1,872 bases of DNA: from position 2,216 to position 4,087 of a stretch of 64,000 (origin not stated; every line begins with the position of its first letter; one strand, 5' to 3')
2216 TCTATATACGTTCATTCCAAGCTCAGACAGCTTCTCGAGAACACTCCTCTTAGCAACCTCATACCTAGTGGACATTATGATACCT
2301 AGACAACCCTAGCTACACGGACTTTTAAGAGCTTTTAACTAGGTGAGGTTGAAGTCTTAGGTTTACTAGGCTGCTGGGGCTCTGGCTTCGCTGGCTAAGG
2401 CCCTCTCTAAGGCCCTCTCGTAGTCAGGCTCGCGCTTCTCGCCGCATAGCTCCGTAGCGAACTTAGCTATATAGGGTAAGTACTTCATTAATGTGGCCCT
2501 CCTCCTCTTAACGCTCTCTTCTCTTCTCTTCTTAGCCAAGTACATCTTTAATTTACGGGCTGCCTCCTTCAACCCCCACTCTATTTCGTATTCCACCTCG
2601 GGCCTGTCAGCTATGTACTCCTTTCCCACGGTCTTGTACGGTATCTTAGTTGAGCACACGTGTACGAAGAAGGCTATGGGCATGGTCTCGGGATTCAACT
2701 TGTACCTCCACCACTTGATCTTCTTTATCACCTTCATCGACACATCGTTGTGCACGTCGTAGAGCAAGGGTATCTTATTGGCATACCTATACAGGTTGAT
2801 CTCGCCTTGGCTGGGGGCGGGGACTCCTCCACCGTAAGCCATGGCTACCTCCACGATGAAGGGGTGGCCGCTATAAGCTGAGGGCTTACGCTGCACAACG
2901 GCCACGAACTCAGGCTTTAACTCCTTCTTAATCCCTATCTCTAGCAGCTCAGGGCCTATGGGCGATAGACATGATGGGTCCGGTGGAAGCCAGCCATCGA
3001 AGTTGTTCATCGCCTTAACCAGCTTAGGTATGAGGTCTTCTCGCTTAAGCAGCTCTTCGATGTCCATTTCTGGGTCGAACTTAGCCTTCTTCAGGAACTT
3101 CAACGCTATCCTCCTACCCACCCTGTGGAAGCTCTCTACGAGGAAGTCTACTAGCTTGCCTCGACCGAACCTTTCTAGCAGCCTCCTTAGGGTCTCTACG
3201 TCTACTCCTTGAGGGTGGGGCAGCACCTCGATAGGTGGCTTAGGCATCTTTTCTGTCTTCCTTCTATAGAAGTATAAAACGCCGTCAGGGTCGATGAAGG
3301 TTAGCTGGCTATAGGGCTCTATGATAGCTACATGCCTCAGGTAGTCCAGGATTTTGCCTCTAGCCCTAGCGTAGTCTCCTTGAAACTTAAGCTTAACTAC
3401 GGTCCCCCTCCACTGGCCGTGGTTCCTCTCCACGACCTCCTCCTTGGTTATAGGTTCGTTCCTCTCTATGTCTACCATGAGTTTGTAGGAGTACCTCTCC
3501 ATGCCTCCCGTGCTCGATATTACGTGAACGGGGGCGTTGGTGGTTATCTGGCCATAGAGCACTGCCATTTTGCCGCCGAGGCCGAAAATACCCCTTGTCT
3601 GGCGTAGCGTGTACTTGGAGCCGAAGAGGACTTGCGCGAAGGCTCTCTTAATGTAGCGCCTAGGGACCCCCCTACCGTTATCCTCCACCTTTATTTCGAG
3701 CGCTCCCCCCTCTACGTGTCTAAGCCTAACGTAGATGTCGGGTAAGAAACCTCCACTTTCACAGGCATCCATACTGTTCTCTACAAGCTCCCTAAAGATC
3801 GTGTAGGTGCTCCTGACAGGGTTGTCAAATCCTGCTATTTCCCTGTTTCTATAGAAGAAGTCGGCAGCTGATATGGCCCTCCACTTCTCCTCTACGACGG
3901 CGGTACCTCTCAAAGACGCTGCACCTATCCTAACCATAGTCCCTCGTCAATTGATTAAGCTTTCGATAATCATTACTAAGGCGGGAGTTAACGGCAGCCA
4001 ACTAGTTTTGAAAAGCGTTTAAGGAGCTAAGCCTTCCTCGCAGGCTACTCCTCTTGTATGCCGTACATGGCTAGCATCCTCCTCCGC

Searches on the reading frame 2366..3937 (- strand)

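Call 62: search_protein_families(library=ncbifam, proteins=[window:2366-3937:-], max_evalue=1e-10)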
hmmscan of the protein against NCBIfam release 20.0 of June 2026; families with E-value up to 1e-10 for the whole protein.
window:2366-3937:- (523 aa): 4 families
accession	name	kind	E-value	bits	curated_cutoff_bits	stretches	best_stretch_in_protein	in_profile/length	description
NF003218.0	PRK04184.1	equivalog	1.5e-178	594.7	274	1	15-516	8-508/539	DNA topoisomerase VI subunit B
TIGR01052.1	top6b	equivalog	4e-150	500.4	380.7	1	16-498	1-485/488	DNA topoisomerase VI subunit B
NF011439.0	PRK14868.1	equivalog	2.5e-98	330.2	1310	2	17-282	20-283/795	DNA topoisomerase VI subunit B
NF011438.0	PRK14867.1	equivalog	4.2e-82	276.6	1143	2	18-274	11-266/659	DNA topoisomerase VI subunit B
